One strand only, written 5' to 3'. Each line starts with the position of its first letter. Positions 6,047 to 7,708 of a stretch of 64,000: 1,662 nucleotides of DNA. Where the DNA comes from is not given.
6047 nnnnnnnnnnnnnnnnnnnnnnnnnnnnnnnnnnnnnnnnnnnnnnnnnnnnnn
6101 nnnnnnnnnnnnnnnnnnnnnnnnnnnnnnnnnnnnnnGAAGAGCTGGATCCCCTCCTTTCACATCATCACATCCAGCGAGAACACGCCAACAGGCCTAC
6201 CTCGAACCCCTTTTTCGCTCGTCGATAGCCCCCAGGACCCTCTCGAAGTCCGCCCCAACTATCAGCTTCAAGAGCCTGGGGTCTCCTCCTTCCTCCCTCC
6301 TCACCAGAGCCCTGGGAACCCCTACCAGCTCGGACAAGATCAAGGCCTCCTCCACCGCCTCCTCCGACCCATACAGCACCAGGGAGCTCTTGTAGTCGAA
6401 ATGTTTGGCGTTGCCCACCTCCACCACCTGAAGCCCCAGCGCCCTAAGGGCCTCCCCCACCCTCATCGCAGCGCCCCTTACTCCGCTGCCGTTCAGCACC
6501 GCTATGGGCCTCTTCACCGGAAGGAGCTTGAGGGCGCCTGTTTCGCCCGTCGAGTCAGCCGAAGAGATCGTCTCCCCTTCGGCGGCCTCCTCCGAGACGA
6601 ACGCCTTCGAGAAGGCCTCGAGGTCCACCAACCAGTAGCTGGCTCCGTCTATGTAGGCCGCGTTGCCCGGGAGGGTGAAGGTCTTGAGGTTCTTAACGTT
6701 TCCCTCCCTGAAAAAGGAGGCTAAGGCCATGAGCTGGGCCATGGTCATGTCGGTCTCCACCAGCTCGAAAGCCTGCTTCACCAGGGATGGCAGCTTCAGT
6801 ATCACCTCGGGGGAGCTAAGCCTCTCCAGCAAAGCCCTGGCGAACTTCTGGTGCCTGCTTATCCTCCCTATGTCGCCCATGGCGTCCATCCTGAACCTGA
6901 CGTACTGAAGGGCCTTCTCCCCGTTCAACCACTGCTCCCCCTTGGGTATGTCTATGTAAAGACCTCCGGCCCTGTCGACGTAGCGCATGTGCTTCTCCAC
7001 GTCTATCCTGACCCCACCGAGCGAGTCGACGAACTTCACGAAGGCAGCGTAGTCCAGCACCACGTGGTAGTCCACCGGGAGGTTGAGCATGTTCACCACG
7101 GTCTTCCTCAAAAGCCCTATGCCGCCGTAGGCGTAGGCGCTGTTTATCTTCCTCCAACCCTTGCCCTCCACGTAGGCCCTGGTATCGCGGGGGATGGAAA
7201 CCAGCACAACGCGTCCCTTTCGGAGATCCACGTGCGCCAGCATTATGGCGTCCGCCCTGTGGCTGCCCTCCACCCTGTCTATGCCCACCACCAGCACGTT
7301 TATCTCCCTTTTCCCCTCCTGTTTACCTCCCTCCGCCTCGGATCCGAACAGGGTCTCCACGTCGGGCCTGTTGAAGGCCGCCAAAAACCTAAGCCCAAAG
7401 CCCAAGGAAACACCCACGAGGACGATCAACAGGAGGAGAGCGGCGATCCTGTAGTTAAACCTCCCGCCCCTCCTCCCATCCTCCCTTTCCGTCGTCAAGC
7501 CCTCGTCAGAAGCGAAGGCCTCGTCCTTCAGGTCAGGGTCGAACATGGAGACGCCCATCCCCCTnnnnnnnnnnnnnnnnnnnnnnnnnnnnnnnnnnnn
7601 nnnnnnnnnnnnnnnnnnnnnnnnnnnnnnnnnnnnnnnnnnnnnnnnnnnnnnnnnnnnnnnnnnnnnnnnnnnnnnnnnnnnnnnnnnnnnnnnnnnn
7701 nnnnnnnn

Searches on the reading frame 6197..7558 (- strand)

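Call 39: search_protein_families(library=pfam, proteins=[window:6197-7558:-], max_evalue=0.0001)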
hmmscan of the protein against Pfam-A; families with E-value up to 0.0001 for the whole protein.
window:6197-7558:- (453 aa): 2 families
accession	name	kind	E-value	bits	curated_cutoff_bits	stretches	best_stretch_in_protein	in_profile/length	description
PF03816.19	LytR_cpsA_psr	-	1.1e-42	146.1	24.6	1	101-248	1-149/150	LytR_cpsA_psr family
PF13399.11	LytR_C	-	6.6e-13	49.8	22.2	1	351-438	3-86/86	LytR cell envelope-related transcriptional attenuator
